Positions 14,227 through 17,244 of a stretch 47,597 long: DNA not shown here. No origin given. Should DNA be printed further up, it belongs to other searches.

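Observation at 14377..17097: Single ORF fusing a MetF-type methylene-THF reductase to the CFeSP small subunit AcsD through a ~270-aa flexible linker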

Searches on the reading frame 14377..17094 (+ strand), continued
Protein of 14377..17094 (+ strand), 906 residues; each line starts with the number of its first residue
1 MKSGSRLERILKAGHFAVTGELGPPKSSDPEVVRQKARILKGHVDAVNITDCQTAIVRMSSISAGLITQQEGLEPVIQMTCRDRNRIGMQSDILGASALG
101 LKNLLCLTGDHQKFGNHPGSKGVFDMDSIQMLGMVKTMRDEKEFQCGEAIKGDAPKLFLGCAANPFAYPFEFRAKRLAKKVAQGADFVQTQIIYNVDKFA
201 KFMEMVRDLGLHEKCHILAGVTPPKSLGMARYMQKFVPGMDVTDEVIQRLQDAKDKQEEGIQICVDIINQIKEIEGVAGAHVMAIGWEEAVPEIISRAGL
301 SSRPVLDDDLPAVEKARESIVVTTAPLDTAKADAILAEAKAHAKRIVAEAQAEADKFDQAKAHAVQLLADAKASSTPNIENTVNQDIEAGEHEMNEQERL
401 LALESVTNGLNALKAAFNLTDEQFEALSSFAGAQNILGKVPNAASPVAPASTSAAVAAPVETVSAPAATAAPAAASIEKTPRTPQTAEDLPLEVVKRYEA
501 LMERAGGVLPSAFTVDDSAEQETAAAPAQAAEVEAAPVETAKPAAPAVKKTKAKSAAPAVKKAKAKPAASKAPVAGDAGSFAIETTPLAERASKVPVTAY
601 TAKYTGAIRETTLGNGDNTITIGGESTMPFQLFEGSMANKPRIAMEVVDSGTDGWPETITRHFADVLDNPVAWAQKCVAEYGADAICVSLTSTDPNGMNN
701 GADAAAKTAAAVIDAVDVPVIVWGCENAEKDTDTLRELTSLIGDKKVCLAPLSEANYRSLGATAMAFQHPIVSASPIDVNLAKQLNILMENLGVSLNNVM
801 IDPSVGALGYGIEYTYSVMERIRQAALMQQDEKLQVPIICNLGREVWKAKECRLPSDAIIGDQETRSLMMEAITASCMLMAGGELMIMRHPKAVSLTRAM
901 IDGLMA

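Call 58: list_cluster_members(proteins=[P0001, P0121, P0122, P0123, P0124, P0125, P0128, P0129, P0144, P0232])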
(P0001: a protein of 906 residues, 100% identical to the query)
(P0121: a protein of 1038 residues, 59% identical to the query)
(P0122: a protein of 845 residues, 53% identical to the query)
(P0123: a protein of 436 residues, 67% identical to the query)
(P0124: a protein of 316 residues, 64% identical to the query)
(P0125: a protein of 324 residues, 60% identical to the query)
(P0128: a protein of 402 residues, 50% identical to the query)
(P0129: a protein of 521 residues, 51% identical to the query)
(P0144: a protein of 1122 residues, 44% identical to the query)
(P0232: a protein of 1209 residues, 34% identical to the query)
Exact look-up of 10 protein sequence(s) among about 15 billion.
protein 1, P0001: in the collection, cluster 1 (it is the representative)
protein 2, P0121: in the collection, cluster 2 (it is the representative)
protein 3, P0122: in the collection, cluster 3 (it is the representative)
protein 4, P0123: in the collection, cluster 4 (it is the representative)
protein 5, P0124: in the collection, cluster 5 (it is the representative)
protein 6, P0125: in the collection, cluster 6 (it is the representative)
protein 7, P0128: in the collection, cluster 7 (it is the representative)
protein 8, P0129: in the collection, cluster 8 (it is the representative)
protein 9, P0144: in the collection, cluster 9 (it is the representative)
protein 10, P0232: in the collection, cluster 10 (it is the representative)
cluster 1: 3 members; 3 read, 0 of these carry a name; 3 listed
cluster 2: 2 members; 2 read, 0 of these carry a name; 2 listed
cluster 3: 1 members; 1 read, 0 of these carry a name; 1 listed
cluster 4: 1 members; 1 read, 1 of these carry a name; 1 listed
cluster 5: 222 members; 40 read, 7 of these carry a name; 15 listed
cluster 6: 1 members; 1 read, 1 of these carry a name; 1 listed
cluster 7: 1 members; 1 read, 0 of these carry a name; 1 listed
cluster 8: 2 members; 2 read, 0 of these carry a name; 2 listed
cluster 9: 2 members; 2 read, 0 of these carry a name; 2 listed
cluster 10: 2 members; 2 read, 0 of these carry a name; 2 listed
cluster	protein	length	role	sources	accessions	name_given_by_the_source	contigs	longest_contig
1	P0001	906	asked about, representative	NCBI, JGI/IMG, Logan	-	-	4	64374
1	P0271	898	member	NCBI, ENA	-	-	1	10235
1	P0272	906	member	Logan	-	-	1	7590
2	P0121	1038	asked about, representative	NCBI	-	-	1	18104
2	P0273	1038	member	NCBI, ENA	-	-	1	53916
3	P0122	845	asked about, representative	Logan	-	-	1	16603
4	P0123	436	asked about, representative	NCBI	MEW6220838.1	MAG: methylenetetrahydrofolate reductase, partial [Thermodesulfobacteriota bacterium]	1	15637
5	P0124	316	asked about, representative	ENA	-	-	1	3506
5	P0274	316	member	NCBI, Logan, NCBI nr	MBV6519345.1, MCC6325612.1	MAG: methylenetetrahydrofolate reductase [Candidatus Brocadia sp.] | Bifunctional homocysteine S-methyltransferase/5,10-methylenetetrahydrofolate reductase ...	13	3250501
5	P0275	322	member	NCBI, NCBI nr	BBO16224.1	methylenetetrahydrofolate reductase [Candidatus Brocadia pituitae]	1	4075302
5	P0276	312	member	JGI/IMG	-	methylenetetrahydrofolate reductase (NADPH)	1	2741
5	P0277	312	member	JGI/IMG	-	methylenetetrahydrofolate reductase (NADPH)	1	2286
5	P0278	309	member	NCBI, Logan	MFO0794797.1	MAG: methylenetetrahydrofolate reductase [Candidatus Brocadiaceae bacterium]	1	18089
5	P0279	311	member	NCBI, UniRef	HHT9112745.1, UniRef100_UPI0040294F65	MAG TPA: methylenetetrahydrofolate reductase [Candidatus Wunengus sp. YC65] | methylenetetrahydrofolate reductase n=1 Tax=Candidatus Wunengus sp. YC65 TaxID=3367701 ...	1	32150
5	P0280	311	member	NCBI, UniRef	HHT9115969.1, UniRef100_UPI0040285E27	MAG TPA: methylenetetrahydrofolate reductase [Candidatus Wunengus californicus] | methylenetetrahydrofolate reductase n=1 Tax=Candidatus Wunengus californicus ...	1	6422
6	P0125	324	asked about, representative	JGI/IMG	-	5,10-methylenetetrahydrofolate reductase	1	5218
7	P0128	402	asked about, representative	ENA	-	-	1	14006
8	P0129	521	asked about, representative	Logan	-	-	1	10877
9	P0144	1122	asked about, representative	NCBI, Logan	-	-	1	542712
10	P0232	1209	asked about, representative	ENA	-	-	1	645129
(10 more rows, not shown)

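Call 71: fold_search(model_id=the predicted structure, library=pdb)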
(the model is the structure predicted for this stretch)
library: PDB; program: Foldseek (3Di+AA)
matches with E <= 10: 1797; with E <= 0.001: 334
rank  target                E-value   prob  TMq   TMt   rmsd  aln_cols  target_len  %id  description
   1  2ycl_B                1.3e-25  1.00  0.32  0.90   3.2       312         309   41  complete structure of the corrinoid,iron-sulfur protein including the N-terminal domain with a 4Fe-4S cluster (released 2011-06-08)
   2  2h9a_B                1.4e-25  1.00  0.32  0.89   3.2       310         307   41  Corrinoid Iron-Sulfur Protein (released 2006-09-26)
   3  4djd_D                7.6e-25  1.00  0.32  0.85   3.5       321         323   41  Crystal structure of folate-free corrinoid iron-sulfur protein (CFeSP) in complex with its methyltransferase (MeTr) (released 2012-03-14)
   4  9fzy_E                1.2e-22  1.00  0.32  0.88   3.4       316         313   38  Structure of carbon monoxide dehydrogenase/acetyl-CoA synthase (CODH/ACS) in complex with corrinoid iron-sulfur protei (released 2025-02-05)
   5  8qa6_A                1.8e-13  1.00  0.27  0.43   3.9       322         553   23  MTHFR + SAM inhibited state (released 2023-11-08)
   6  7th5_B                2.7e-13  1.00  0.28  0.81   4.2       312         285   23  Thermus thermophilus methylenetetrahydrofolate reductase (released 2023-01-18)
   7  1v93                  3.1e-13  1.00  0.27  0.78   4.3       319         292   22  5,10-Methylenetetrahydrofolate Reductase from Thermus thermophilus HB8 (released 2004-02-03)
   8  8eac_A                3.3e-13  1.00  0.27  0.77   4.4       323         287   23  Thermus thermophilus methylenetetrahydrofolate reductase (released 2023-01-18)
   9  8eac_B                3.8e-13  1.00  0.27  0.82   3.9       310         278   23  Thermus thermophilus methylenetetrahydrofolate reductase (released 2023-01-18)
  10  6fcx_A                1.2e-12  1.00  0.27  0.40   4.1       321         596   24  Structure of human 5,10-methylenetetrahydrofolate reductase (MTHFR) (released 2018-05-16)
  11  3apy_A                3.0e-12  1.00  0.27  0.77   4.5       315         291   22  Properties and crystal structure of methylenetetrahydrofolate reductase from Thermus thermophilus HB8 (released 2011-09-14)
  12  8uy1_D                3.1e-12  1.00  0.26  0.39   4.2       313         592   18  Methylenetetrahydrofolate reductase from Chaetomium thermophilum DSM 1495, Active (R) State (released 2024-06-19)
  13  3apt_B                3.3e-12  1.00  0.26  0.80   4.3       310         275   23  properties and crystal structure of methylenetetrahydrofolate reductase from Thermus thermophilus HB8 (released 2011-09-14)
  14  8qa5_A                4.3e-12  1.00  0.26  0.40   4.1       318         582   23  MTHFR + SAH asymmetric dis-inhibited state (released 2023-11-08)
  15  3fst_A                9.0e-12  1.00  0.26  0.77   5.2       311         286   19  Crystal Structure of Escherichia coli Methylenetetrahydrofolate Reductase Mutant Phe223Leu at pH 7.4 (released 2009-08-25)
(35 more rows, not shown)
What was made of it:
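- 14377..15291 (+): MTHFR/MetF TIM-barrel domain (aa 1-305). E21, D110 and Q191 are invariant. Fold TM ~0.8 (call 71).
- On Methylenetetrahydrofolate reductase (PF02219, MetF/MTHFR): Fold TM ~0.8 to Thermus and E. coli MTHFR (call 71).
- On CFeSP small subunit AcsD / CdhD (PF03599; NF003376): TM 0.90 to 2ycl_B (call 71).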

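Call 73: find_encoding_contigs(protein=P0121, flank=8000, max_places=2)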
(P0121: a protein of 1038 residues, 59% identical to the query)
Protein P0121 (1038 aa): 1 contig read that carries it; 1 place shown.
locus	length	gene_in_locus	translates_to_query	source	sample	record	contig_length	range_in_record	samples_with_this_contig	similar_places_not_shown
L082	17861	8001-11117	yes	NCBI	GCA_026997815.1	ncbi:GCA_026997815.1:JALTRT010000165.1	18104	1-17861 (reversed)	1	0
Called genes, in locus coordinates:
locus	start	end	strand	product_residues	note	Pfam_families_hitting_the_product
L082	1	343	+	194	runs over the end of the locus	?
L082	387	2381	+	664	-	PF03063:Prismane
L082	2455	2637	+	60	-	PF07992:Pyr_redox_2 (weak), PF01266:DAO (weak), PF12831:FAD_oxidored (weak), PF13450:NAD_binding_8 (weak)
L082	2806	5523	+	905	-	PF00890:FAD_binding_2, PF07992:Pyr_redox_2, PF12831:FAD_oxidored, PF13450:NAD_binding_8 (weak), PF13738:Pyr_redox_3 (weak), PF00037:Fer4, PF14697:Fer4_21, PF12838:Fer4_7, +7 more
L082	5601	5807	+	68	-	PF02662:FlpD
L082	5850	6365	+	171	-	PF02662:FlpD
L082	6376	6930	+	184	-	PF13183:Fer4_8, PF13187:Fer4_9, PF13534:Fer4_17, PF12838:Fer4_7 (weak), PF00037:Fer4 (weak), PF12837:Fer4_6 (weak), PF13237:Fer4_10 (weak), PF13187:Fer4_9, +8 more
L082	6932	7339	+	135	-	PF02662:FlpD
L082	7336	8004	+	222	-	PF12225:DUF5981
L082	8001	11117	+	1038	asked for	PF02219:MTHFR, PF13428:TPR_14 (faint), PF13181:TPR_8 (faint), PF00515:TPR_1 (faint), PF07719:TPR_2 (faint), PF13414:TPR_11 (faint), PF03599:CdhD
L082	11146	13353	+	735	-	PF18537:CODH_A_N, PF03598:CdhC, PF19436:ACS_CODH_B_C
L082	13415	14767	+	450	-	PF04060:FeS, PF03599:CdhD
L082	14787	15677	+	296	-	PF00809:Pterin_bind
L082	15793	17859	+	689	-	?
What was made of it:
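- L082 has AcsE next to AcsC in the same cluster as a fused gene (call 73).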

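Call 74: find_encoding_contigs(protein=P0122, flank=8000, max_places=2)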
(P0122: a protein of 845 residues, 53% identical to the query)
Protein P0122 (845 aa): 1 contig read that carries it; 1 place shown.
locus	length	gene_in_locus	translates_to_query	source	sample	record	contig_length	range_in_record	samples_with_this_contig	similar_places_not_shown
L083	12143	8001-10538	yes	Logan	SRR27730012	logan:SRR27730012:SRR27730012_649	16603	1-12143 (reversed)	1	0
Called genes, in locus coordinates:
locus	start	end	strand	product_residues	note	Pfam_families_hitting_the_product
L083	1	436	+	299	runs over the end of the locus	PF00763:THF_DHG_CYH, PF02882:THF_DHG_CYH_C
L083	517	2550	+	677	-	PF03063:Prismane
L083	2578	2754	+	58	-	PF07992:Pyr_redox_2 (weak), PF00070:Pyr_redox (weak), PF00890:FAD_binding_2 (weak), PF01134:GIDA (weak), PF01266:DAO (weak), PF12831:FAD_oxidored, PF13450:NAD_binding_8 (weak)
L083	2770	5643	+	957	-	PF00037:Fer4 (weak), PF13738:Pyr_redox_3 (weak), PF00890:FAD_binding_2, PF01266:DAO (weak), PF07992:Pyr_redox_2, PF13450:NAD_binding_8, PF14697:Fer4_21, PF12838:Fer4_7, +9 more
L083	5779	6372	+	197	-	PF02662:FlpD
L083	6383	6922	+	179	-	PF13183:Fer4_8, PF13237:Fer4_10 (weak), PF12838:Fer4_7 (weak), PF13187:Fer4_9 (weak), PF13484:Fer4_16, PF00037:Fer4 (weak), PF12837:Fer4_6 (weak), PF13237:Fer4_10 (weak), +8 more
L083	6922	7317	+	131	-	PF02662:FlpD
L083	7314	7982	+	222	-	PF12225:DUF5981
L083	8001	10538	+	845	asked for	PF02219:MTHFR, PF03599:CdhD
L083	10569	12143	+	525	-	?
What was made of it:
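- L082 also has AcsE downstream (calls 73, 74).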

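Call 78: find_homologous_proteins(query=L082:7336-8001:+, max_evalue=1e-10)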
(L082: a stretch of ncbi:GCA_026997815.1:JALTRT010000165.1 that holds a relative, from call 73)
Query L082:7336-8001:+ (222 aa): 2284 proteins with E <= 1e-10 among 2446 candidates; the best 120 are listed.
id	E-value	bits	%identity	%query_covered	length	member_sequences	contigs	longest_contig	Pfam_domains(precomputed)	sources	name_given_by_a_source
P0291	5.3e-149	512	100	100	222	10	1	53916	PF12225.14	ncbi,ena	-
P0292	4.3e-122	424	80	100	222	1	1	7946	PF12225.14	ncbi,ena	-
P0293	2.2e-119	415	78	100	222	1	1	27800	PF12225.14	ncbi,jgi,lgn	-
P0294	1.3e-117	409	77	100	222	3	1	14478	PF12225.14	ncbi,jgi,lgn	-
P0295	2.1e-117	409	76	100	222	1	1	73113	PF12225.14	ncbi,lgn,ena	-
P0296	3.4e-117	408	74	100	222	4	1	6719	PF12225.14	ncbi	-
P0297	3.9e-117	408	76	100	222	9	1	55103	PF12225.14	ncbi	-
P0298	9.3e-117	407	77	100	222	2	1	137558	PF12225.14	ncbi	-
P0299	2.5e-116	405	75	100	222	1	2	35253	PF12225.14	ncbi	-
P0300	3.4e-116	405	77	100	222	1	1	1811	PF12225.14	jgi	-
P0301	4.1e-116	405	75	100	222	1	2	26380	PF12225.14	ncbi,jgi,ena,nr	ncbi:MAG: hypothetical protein GXO58_08240 [Thermodesulfobacteria bacterium]|nr:hypothetical protein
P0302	5.3e-116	404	74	100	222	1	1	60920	PF12225.14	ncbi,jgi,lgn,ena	-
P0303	1.8e-115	402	76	100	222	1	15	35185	PF12225.14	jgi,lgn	jgi:ferredoxin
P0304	2.3e-115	402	75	100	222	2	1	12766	PF12225.14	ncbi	-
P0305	2.7e-115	402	76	100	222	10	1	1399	PF12225.14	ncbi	ncbi:MAG: methylenetetrahydrofolate reductase C-terminal domain-containing protein [Dissulfurimicrob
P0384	1.9e-90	321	60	99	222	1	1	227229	PF12225.14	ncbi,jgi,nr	ncbi:MAG: hypothetical protein C4531_08305 [Desulfurivibrio sp.]|nr:MAG: hypothetical protein C4531_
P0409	1.6e-89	318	60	99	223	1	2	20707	PF12225.14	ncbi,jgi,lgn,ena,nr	ncbi:MAG TPA: hypothetical protein ENJ30_03225 [Desulfobulbaceae bacterium]|nr:hypothetical protein 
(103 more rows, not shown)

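Call 79: find_encoding_contigs(protein=P0384, flank=10000, max_places=1)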
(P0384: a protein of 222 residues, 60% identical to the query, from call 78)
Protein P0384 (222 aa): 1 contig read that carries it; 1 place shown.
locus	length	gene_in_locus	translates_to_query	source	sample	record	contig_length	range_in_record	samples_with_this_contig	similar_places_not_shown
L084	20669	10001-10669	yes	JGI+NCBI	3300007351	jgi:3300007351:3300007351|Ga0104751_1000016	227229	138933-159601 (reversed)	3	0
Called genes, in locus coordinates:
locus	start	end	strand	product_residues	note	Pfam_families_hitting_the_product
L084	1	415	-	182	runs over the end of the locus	PF02572:CobA_CobO_BtuR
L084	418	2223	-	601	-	PF07719:TPR_2 (faint), PF01435:Peptidase_M48, PF23914:TPR_CcmH_CycH (faint), PF13424:TPR_12 (faint)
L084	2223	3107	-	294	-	-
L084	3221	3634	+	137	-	-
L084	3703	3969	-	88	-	-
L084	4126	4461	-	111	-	-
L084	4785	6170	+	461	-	PF00989:PAS, PF13188:PAS_8 (weak), PF13426:PAS_9, PF00158:Sigma54_activat, PF13191:AAA_16 (weak), PF14532:Sigma54_activ_2, PF25601:AAA_lid_14, PF02954:HTH_8, +2 more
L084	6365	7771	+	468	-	PF00310:GATase_2 (faint), PF13230:GATase_4 (weak), PF13522:GATase_6, PF13537:GATase_7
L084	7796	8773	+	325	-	PF01380:SIS, PF00571:CBS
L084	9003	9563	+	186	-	PF13183:Fer4_8, PF13187:Fer4_9 (weak), PF13534:Fer4_17, PF12838:Fer4_7 (weak), PF13484:Fer4_16 (weak), PF13237:Fer4_10, PF14697:Fer4_21, PF13187:Fer4_9 (weak), +6 more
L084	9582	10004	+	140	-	PF02662:FlpD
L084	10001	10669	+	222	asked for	PF12225:DUF5981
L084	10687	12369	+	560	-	PF01435:Peptidase_M48, PF00515:TPR_1 (faint), PF07719:TPR_2 (faint), PF09976:TPR_21 (faint), PF13181:TPR_8 (faint), PF13371:TPR_9 (faint), PF13432:TPR_16 (weak), PF13414:TPR_11 (weak)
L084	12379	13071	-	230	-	PF12945:PilZNR, PF07238:PilZ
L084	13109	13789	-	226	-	PF02545:Maf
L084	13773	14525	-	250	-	PF00106:adh_short, PF08659:KR, PF23441:SDR, PF13561:adh_short_C2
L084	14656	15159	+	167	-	PF11322:DUF3124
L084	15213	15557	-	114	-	-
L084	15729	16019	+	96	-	PF01909:NTP_transf_2, PF18765:Polbeta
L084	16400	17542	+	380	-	PF02463:SMC_N (weak), PF13175:AAA_15, PF13555:AAA_29 (weak), PF13304:AAA_21, PF13175:AAA_15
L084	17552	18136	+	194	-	-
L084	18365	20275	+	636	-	PF13191:AAA_16, PF13401:AAA_22, PF21327:GspA_C39-like, PF01471:PG_binding_1 (weak)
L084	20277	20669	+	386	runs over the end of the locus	PF16537:T2SSB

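Call 80: find_encoding_contigs(protein=P0409, flank=10000, max_places=1)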
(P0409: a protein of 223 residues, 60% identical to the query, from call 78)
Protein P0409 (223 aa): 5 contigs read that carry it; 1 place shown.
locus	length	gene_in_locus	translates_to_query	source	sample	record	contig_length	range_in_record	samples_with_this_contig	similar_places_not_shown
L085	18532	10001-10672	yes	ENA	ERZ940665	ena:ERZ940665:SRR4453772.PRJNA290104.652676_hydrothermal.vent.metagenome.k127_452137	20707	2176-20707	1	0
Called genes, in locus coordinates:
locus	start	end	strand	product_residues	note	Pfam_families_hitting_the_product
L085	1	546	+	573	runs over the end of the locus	PF00512:HisKA, PF02518:HATPase_c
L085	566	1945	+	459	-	PF00072:Response_reg, PF00158:Sigma54_activat, PF14532:Sigma54_activ_2, PF07728:AAA_5 (weak), PF25601:AAA_lid_14, PF02954:HTH_8, PF13556:HTH_30 (faint)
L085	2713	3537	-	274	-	PF00656:Peptidase_C14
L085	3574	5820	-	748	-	PF08126:Propeptide_C25, PF01364:Peptidase_C25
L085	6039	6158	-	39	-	-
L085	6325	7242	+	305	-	PF00565:SNase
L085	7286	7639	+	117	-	-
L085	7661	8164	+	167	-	-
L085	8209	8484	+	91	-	-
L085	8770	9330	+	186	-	PF13183:Fer4_8, PF13237:Fer4_10 (weak), PF13534:Fer4_17, PF13187:Fer4_9 (weak), PF12838:Fer4_7, PF13187:Fer4_9 (weak), PF13484:Fer4_16 (weak), PF13237:Fer4_10, +8 more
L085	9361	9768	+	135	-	PF02662:FlpD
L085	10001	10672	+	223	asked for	PF12225:DUF5981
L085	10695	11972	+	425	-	PF03453:MoeA_N, PF00994:MoCF_biosynth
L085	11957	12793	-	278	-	PF01149:Fapy_DNA_glyco, PF06831:H2TH, PF06827:zf-FPG_IleRS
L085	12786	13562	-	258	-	PF01648:ACPS (weak)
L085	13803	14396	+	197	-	PF02674:Colicin_V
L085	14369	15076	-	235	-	PF00535:Glycos_transf_2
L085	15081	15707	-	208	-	PF09837:DUF2064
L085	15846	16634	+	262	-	PF27030:AbpE_bact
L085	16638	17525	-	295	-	PF01370:Epimerase, PF04321:RmlD_sub_bind, PF16363:GDP_Man_Dehyd, PF02719:Polysacc_synt_2 (weak)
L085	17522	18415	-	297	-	PF00483:NTP_transferase, PF12804:NTP_transf_3 (weak)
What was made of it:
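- On MetFV-HdrABC-MvhD complex (Moorella type): It is adjacent only in the divergent lineages L082 and L083 (calls 73, 74), and unlinked in L084 and L085 (calls 79, 80).
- The MetV partner gene is kept in contigs labelled as this clade (calls 78-80).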
